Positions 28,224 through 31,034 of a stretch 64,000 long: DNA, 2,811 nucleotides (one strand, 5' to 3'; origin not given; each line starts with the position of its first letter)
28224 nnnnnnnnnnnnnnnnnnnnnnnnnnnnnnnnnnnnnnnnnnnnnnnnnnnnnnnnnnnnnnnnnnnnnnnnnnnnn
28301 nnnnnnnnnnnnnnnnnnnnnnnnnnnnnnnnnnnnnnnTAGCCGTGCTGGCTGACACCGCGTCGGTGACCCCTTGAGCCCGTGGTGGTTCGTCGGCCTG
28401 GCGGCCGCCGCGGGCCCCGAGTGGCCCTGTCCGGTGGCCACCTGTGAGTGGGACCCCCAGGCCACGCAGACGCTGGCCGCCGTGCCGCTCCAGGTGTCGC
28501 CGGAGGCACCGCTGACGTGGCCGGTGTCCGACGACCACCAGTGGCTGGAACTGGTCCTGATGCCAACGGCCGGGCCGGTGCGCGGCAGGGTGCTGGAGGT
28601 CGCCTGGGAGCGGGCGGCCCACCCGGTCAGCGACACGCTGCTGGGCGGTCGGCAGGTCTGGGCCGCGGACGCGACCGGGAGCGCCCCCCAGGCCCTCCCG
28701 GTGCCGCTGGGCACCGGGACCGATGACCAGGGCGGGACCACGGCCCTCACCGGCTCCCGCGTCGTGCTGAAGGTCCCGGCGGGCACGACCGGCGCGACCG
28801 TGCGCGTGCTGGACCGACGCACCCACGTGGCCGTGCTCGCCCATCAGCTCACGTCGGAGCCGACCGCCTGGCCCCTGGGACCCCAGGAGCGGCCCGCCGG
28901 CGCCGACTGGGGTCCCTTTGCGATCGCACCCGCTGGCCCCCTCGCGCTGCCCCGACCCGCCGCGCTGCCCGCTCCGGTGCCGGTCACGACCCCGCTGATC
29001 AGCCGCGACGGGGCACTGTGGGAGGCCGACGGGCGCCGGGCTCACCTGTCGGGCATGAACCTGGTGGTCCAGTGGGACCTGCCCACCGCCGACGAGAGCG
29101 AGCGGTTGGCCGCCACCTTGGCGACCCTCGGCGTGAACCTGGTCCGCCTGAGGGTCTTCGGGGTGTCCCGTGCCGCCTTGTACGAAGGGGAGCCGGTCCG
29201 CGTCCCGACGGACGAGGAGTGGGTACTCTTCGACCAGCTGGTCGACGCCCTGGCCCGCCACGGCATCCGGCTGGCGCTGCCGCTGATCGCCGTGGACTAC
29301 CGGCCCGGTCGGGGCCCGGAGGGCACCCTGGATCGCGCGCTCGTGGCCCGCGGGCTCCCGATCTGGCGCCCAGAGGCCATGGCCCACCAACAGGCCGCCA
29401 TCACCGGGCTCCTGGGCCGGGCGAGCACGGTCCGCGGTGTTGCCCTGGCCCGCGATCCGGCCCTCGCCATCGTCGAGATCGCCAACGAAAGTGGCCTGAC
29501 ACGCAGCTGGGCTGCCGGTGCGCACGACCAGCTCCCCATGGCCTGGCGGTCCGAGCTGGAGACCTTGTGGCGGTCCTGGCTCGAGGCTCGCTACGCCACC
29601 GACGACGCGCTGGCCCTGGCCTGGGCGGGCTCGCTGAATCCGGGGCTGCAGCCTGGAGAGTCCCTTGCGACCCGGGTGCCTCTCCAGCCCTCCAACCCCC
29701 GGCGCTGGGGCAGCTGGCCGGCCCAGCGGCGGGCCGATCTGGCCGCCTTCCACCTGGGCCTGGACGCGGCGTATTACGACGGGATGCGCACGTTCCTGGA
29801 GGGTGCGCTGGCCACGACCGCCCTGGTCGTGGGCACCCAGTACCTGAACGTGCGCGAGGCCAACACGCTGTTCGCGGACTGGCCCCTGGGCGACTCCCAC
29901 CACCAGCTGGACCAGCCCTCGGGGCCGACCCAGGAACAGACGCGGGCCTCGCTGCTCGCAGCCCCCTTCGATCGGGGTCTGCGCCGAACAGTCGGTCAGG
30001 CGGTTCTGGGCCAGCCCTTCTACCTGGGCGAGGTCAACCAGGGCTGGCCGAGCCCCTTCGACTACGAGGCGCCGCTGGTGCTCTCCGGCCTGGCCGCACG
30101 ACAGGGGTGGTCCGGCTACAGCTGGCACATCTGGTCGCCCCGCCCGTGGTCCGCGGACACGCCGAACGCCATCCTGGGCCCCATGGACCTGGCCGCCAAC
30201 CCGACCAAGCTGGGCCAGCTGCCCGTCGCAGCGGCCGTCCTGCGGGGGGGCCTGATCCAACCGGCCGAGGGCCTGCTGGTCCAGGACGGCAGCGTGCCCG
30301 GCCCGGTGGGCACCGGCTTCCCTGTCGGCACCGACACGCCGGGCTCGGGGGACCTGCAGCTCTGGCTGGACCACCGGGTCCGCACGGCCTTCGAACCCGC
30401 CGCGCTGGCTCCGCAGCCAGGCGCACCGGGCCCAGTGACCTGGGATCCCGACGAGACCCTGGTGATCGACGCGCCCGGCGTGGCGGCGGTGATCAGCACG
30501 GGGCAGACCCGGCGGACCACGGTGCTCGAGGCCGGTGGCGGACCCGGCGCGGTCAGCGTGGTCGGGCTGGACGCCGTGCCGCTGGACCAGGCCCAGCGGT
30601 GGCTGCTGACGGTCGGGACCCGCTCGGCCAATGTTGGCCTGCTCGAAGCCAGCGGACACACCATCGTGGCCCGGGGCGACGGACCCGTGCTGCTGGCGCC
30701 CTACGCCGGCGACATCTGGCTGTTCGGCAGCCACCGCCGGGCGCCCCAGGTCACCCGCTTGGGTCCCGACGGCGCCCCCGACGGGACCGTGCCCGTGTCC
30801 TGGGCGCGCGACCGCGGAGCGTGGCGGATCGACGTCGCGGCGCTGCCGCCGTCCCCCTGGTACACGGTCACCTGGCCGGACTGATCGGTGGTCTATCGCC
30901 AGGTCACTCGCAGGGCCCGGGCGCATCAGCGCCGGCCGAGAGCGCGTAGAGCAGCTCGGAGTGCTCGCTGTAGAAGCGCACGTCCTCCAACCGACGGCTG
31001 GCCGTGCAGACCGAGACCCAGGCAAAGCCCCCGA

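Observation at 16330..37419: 21-kb locus combining GT-C transferase, three Thr-type sulfatase-fold proteins, GH-A hydrolase, phosphoesterase, true sulfatase and MBOAT/SGNH pair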

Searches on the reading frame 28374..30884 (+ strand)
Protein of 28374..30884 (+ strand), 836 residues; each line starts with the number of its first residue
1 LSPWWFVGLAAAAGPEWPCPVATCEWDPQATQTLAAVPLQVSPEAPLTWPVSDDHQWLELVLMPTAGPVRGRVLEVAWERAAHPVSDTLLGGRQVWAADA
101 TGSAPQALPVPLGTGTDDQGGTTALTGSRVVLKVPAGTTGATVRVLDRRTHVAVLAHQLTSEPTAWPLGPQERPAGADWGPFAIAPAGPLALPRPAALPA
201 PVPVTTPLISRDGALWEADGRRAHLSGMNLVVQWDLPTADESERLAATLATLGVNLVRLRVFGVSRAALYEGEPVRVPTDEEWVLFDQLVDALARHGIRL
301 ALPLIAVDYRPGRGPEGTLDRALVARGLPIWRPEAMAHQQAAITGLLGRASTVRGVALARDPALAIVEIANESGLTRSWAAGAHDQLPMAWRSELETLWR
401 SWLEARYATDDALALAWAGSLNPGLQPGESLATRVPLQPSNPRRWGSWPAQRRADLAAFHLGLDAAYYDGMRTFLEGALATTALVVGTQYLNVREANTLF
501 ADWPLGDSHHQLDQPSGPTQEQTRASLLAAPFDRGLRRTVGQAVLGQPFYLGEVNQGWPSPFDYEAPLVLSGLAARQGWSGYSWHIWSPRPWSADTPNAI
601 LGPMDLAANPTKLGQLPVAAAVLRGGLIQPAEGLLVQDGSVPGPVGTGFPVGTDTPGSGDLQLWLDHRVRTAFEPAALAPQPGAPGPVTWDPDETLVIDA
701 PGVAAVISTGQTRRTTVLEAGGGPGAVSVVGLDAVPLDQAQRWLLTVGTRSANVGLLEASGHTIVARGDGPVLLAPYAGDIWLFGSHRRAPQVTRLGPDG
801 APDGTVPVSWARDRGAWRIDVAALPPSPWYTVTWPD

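Call 7: search_protein_families(library=pfam, proteins=[window:28374-30884:+], max_evalue=0.01)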
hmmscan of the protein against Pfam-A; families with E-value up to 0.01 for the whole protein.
window:28374-30884:+ (836 aa): 0 families

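Call 13: find_homologous_proteins(query=window:28374-30884:+, max_evalue=0.001)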
Query window:28374-30884:+ (836 aa): 2 proteins with E <= 0.001 among 8000 candidates.
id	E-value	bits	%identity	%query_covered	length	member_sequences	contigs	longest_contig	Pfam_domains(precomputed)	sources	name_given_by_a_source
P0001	0.0e+0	1879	100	100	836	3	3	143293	-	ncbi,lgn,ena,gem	-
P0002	1.3e-8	52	25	64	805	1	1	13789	-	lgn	-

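Call 14: find_encoding_contigs(protein=P0001, flank=10000, max_places=6)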
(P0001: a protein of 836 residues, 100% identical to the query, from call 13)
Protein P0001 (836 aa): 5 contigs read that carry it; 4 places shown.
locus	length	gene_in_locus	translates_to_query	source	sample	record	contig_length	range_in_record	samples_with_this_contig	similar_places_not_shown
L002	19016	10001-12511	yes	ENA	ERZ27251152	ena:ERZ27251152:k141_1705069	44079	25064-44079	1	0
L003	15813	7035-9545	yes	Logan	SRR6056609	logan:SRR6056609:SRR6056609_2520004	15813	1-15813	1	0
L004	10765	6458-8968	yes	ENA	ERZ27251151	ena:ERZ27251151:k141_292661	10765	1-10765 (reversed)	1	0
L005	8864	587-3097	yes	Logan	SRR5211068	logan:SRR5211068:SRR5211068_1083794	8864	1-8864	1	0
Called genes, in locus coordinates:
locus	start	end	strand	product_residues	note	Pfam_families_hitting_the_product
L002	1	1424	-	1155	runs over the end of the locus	PF00932:LTD, PF11617:Cu-binding_MopE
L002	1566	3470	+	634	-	PF00884:Sulfatase, PF01663:Phosphodiest, PF16347:SGSH_C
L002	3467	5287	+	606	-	PF00884:Sulfatase, PF01663:Phosphodiest (faint), PF16347:SGSH_C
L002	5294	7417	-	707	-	PF02516:STT3 (weak), PF13231:PMT_2, PF02366:PMT (weak)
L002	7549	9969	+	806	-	PF00884:Sulfatase, PF16347:SGSH_C (weak)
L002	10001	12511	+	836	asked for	-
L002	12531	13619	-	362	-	PF00149:Metallophos (weak)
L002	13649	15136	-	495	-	PF00884:Sulfatase, PF01663:Phosphodiest (faint), PF16347:SGSH_C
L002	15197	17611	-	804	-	-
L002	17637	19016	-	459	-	?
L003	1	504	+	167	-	?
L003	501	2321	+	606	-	PF00884:Sulfatase, PF01663:Phosphodiest (faint), PF16347:SGSH_C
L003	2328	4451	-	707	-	PF02516:STT3 (weak), PF13231:PMT_2, PF02366:PMT (weak)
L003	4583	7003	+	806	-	PF00884:Sulfatase, PF16347:SGSH_C (weak)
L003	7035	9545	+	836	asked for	-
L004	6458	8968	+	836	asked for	-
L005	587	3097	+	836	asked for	-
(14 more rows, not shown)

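Call 15: find_encoding_contigs(protein=P0002, flank=10000, max_places=6)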
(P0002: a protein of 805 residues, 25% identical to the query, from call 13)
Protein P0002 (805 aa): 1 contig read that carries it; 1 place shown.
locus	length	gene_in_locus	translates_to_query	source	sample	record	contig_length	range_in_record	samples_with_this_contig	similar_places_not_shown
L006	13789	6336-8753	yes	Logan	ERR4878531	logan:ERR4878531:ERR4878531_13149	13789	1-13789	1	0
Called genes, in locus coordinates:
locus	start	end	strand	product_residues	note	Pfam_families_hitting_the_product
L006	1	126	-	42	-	?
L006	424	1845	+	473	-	PF02706:Wzz (weak)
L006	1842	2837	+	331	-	PF01656:CbiA (weak), PF10609:ParA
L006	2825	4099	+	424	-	-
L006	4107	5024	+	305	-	PF00535:Glycos_transf_2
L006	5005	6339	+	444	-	PF04932:Wzy_C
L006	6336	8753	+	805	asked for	-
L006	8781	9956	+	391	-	PF00535:Glycos_transf_2, PF13641:Glyco_tranf_2_3, PF13632:Glyco_trans_2_3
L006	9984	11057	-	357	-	PF01757:Acyl_transf_3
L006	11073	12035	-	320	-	PF01073:3Beta_HSD (faint), PF01370:Epimerase, PF04321:RmlD_sub_bind (weak), PF13460:NAD_binding_10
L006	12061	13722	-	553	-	PF01266:DAO (weak), PF07992:Pyr_redox_2 (faint), PF05199:GMC_oxred_C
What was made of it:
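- A distant G6 homologue sits inside a Wzz/Wzy/GT2 exopolysaccharide locus (call 15). A G6 homologue sits inside an EPS synthesis locus (call 15).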

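Call 16: search_protein_families(library=ncbifam, proteins=[window:28374-30884:+], max_evalue=0.01)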
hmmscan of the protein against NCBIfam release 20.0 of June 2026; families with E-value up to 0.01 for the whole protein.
window:28374-30884:+ (836 aa): 0 families

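Call 59: predict_structure(alignment_id=A5)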
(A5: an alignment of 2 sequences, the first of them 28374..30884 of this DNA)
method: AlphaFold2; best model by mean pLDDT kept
length: 836 residues; sequences in the alignment: 2
mean_pLDDT: 31.5   pTM: 0.27
mean pLDDT of the five models: 31.5, 31.2, 30.3, 29.3, 28.6
residues with pLDDT >= 90: 0; 70-90: 11; 50-70: 89; < 50: 736
segments of 3 or more residues with pLDDT < 50: 1-229, 252-258, 260-279, 297-378, 380-384, 386-391, 405-416, 418-779, 786-788
pLDDT, mean of each block of 10 residues (from residue 1): 34 31 32 30 38 46 33 32 24 25 29 26 30 39 35 27 21 21 21 21 23 26 44 59 61 46 32 38 59 57 27 27 29 23 24 27 33 41 46 54 46 42 30 22 26 29 28 28 20 23 22 22 23 21 21 20 20 20 21 22 23 23 21 21 23 21 20 21 24 22 23 21 22 23 22 24 30 41 51 60 68 59 55 53
secondary structure, 60 per line:
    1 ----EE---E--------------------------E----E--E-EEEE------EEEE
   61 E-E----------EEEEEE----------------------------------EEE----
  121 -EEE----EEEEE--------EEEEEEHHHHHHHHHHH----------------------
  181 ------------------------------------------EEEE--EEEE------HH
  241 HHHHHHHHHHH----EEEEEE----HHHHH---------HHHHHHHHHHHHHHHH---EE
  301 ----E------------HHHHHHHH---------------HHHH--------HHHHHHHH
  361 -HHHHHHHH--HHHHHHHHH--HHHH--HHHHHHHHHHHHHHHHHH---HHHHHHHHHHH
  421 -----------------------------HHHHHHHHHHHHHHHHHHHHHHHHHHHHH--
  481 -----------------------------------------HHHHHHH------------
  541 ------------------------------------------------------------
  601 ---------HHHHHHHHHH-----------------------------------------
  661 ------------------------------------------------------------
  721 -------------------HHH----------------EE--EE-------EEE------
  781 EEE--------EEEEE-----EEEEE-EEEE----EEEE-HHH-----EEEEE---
elements in order (helices of 4 or more, strands of 3 or more residues): E47-50 E57-61 E74-79 E114-116 E122-124 E129-133 E142-147 H148-158 E223-226 E229-232 H239-251 E256-261 H266-270 H280-295 H318-325 H341-344 H353-360 H362-369 H372-380 H383-386 H389-406 H410-420 H450-478 H522-528 H610-619 E772-774 E781-783 E792-796 E802-806 E808-811 E816-819 E829-833
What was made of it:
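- On Clan GH-A glycoside hydrolases (GH5/GH42-like): G6 itself has no Pfam hit, and the barrel could not be modelled (pLDDT 31, call 59).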

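Call 65: search_solved_structures(query=A8, max_evalue=10, show_alignments=2)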
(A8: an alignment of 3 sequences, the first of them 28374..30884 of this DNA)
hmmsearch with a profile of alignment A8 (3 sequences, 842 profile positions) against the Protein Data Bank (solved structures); distinct sequences matched with E-value up to 10: 11.
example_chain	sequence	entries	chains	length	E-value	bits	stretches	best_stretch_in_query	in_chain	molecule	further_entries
9m20_A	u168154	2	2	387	0.0055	18.2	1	333-373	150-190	mannan endo-1,4-beta-mannosidase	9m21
4uni_A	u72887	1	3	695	0.013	17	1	244-421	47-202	BETA-GALACTOSIDASE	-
4uoq_A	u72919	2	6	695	0.013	17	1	244-421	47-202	BETA-GALACTOSIDASE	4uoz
9ta3_A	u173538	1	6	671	0.017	16.6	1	277-420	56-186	Beta-galactosidase LacZ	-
1kwg_A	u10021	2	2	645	0.074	14.5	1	391-421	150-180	BETA-GALACTOSIDASE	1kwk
8gf3_A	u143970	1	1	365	0.25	12.7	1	269-374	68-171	GH5 Mannanase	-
3tts_A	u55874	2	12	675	0.42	12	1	394-422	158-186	Beta-galactosidase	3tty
9if7_SA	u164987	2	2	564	0.68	11.3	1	19-67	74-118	MI domain-containing protein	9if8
3pz9_A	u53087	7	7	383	0.92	10.9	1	267-373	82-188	Mannan endo-1,4-beta-mannosidase. Glycosyl Hydrolase family 5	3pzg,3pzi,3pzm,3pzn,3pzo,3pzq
5e9a_A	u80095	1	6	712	1.2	10.5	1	392-420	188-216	Beta-galactosidase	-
6tn6_A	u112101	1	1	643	2.2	9.6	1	267-373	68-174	Mannan endo-1,4-beta-mannosidase. Glycosyl Hydrolase family 5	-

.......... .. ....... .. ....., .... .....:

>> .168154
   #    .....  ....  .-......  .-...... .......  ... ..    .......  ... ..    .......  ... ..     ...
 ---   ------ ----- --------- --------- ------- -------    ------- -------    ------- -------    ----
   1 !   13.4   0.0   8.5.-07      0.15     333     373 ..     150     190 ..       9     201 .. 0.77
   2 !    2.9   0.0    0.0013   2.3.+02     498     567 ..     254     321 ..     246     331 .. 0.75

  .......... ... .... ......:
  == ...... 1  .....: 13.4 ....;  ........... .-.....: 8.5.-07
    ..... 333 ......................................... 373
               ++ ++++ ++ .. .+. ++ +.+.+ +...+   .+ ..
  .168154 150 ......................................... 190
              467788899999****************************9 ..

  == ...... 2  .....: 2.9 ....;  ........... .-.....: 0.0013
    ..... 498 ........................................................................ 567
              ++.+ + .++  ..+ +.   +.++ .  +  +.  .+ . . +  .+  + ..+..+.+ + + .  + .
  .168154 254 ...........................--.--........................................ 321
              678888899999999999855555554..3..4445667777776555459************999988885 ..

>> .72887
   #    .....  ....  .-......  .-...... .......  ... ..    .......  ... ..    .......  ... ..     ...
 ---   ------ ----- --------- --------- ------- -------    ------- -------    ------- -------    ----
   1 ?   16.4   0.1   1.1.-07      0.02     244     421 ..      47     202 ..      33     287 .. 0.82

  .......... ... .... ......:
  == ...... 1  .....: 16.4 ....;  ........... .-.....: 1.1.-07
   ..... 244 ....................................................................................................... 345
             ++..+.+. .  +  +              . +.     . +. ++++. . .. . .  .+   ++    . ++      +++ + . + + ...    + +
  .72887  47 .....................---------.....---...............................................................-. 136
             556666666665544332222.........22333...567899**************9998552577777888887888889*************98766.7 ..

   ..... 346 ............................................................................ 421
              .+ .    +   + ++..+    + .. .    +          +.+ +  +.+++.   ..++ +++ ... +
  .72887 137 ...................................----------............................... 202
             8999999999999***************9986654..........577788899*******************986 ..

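Call 71: search_protein_representatives(alignment_id=A5)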
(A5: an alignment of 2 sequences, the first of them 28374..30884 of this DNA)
Query: 2 sequences, 960 profile positions. Proteins with E-value up to 0.001 (for the whole library): 4619; up to 1e-10: 3100; up to 1e-30: 983. The best 150 are listed.
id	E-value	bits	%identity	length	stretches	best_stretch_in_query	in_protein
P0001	0.0e+00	1503.5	-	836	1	1-951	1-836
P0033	2.5e-208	710.8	-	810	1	163-948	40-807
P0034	1.2e-203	695.4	-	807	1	152-953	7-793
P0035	3.8e-190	650.6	-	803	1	178-948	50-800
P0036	9.4e-180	616.3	-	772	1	147-948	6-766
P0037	3.4e-174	597.9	-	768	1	178-948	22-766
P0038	1.2e-169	582.8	-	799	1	141-951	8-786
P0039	8.1e-166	570.1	-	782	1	149-952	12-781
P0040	3.0e-164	564.9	-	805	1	170-948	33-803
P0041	1.8e-157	542.5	-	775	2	164-681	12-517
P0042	1.7e-156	539.3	-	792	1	179-949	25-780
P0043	4.2e-156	538.0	-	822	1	167-955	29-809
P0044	2.7e-149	515.5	-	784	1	177-956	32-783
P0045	3.3e-147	508.5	-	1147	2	494-957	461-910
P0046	3.6e-147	508.4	-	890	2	489-948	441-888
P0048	1.8e-143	496.2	-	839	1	6-949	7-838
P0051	4.7e-136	471.6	-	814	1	12-949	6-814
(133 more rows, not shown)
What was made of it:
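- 28374..30884 (+): G6, 836 aa, a secreted GH-A-clan-like glycoside hydrolase. The putative acid/base N371-E372 is at 29484-29489 and the putative nucleophile E553 at 30030-30032. The family has 4619 representatives (call 71).
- Tried and rejected: The exhaustive search showed that G6's family is in fact large (call 71).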

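Call 73: search_solved_structures(query=A9, max_evalue=1, show_alignments=1)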
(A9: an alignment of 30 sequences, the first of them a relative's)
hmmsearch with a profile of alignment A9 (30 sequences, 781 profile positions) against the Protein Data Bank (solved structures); distinct sequences matched with E-value up to 1: 12.
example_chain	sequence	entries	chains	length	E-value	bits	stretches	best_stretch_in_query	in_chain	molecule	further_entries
4tuf_A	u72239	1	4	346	0.00015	23.7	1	109-177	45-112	Major extracellular endoglucanase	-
9ta3_A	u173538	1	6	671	0.0006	21.6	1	154-291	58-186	Beta-galactosidase LacZ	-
3tts_A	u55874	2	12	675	0.16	13.6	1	263-292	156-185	Beta-galactosidase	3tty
1kwg_A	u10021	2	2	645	0.28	12.8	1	263-292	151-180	BETA-GALACTOSIDASE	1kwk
4im4_A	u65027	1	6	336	0.49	12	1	103-220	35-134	Endoglucanase E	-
3vvg_A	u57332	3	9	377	0.5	12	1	83-176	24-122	458aa long hypothetical endo-1,4-beta-glucanase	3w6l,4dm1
2zum_A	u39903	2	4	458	0.6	11.7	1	83-176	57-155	458aa long hypothetical endo-1,4-beta-glucanase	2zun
3qhm_A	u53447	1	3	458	0.6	11.7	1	83-176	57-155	458aa long hypothetical endo-1,4-beta-glucanase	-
3axx_A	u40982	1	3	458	0.6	11.7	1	83-176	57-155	458aa long hypothetical endo-1,4-beta-glucanase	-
3qho_A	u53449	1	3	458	0.6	11.7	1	83-176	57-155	458aa long hypothetical endo-1,4-beta-glucanase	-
3qhn_A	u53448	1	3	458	0.6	11.7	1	83-176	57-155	458aa long hypothetical endo-1,4-beta-glucanase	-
3w6m_A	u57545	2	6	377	0.8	11.3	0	105-176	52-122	458aa long hypothetical endo-1,4-beta-glucanase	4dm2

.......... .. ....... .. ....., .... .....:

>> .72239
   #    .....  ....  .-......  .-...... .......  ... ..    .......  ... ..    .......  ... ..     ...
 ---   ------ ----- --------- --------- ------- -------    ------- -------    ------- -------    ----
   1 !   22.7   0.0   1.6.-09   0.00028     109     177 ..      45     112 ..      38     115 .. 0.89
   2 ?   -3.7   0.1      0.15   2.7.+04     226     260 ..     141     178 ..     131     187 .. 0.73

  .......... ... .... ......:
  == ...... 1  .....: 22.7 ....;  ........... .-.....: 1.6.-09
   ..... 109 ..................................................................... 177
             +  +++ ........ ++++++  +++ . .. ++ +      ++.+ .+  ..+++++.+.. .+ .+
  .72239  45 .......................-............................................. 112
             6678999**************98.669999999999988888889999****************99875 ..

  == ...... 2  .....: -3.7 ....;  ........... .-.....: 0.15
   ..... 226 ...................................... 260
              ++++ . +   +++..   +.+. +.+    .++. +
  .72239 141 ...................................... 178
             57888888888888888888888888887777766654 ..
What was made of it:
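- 28374..30884 (+): PDB profile hits are GH5 4tuf at E 1.5e-4 and GH42 (calls 65, 73).
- On Clan GH-A glycoside hydrolases (GH5/GH42-like): NE aligns with the NE of GH5 mannanases and GH42 enzymes (calls 65, 73).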
